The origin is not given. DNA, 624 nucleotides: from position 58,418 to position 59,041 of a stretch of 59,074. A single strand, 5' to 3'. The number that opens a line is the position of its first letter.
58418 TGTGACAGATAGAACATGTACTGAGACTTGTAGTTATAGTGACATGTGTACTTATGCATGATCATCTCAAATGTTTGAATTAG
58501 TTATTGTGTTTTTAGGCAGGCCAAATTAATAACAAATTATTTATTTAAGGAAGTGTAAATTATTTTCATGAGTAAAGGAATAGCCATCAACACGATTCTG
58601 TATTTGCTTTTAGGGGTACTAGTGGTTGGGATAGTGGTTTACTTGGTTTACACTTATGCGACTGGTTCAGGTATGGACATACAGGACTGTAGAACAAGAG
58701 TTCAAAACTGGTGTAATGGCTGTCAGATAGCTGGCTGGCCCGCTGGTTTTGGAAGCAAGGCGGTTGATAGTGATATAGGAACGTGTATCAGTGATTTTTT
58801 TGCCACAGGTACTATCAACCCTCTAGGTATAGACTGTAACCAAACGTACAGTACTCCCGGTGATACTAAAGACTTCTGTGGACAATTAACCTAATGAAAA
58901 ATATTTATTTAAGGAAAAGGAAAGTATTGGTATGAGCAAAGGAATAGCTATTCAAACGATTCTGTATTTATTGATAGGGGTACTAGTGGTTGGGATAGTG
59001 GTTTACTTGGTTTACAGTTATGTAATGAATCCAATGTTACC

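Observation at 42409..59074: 18-gene type IV pilus-like super-locus dominated by unusual N-terminally anchored, cysteine-rich cargo proteins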

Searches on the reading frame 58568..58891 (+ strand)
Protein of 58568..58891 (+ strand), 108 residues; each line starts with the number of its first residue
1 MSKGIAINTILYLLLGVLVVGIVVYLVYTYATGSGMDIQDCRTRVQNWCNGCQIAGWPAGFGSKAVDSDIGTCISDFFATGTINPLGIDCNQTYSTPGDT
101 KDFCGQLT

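Call 7: search_protein_families(library=pfam, max_evalue=0.1, proteins=[window:58568-58891:+])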
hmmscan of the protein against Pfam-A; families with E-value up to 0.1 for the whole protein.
window:58568-58891:+ (108 aa): 0 families

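Call 10: find_encoding_contigs(protein=window:58568-58891:+, flank=10000, max_places=4)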
Protein window:58568-58891:+ (108 aa): 2 contigs read that carry it; 1 place shown.
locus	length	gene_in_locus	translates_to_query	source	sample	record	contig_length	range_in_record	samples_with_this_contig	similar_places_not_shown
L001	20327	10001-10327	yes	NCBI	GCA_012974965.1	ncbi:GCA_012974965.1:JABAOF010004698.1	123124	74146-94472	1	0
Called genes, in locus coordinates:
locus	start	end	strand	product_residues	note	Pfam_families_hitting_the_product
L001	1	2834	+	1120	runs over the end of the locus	-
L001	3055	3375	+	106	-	-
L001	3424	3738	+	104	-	-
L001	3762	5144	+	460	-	-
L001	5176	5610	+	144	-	-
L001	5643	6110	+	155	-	-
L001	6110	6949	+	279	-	-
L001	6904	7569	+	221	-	-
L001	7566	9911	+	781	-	-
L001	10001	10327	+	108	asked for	-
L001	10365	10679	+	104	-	-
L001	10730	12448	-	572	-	-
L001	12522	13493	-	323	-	-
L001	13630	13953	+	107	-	PF01918:Alba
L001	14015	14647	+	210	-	PF01135:PCMT, PF00398:RrnaAD (weak), PF08704:GCD14 (weak), PF01209:Ubie_methyltran (weak), PF05175:MTS (weak), PF01189:Methyltr_RsmB-F (weak), PF13847:Methyltransf_31, PF13649:Methyltransf_25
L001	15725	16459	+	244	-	PF01494:FAD_binding_3 (faint), PF22578:GGR_cat (faint)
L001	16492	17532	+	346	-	PF00348:polyprenyl_synt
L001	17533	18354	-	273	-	PF00696:AA_kinase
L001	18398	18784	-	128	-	PF01989:AcnX_swivel_put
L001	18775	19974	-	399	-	PF04412:AcnX, PF28403:AcnX_2nd, PF00330:Aconitase (weak), PF28406:AcnX_3rd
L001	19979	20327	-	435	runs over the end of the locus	PF20695:UbiD_N, PF01977:UbiD, PF20696:UbiD_C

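Call 11: search_protein_families(library=pfam, max_evalue=0.01, proteins=[L001:10730-12448:-, L001:12522-13493:-, L001:10365-10676:+])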
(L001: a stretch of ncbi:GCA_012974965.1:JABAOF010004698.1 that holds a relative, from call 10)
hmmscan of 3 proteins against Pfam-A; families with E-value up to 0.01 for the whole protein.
L001:10730-12448:- (572 aa): 0 families

L001:12522-13493:- (323 aa): 0 families

L001:10365-10676:+ (104 aa): 0 families

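Call 36: search_protein_families(library=ncbifam, max_evalue=1, proteins=[window:58568-58891:+])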
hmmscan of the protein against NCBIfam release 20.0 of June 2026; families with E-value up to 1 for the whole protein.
window:58568-58891:+ (108 aa): 1 family
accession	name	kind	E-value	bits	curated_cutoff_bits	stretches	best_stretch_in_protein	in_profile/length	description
NF045939.1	MHJ_0274_fam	hypoth_equivalog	0.11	12.3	80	1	9-32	1-24/165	MHJ_0274 family protein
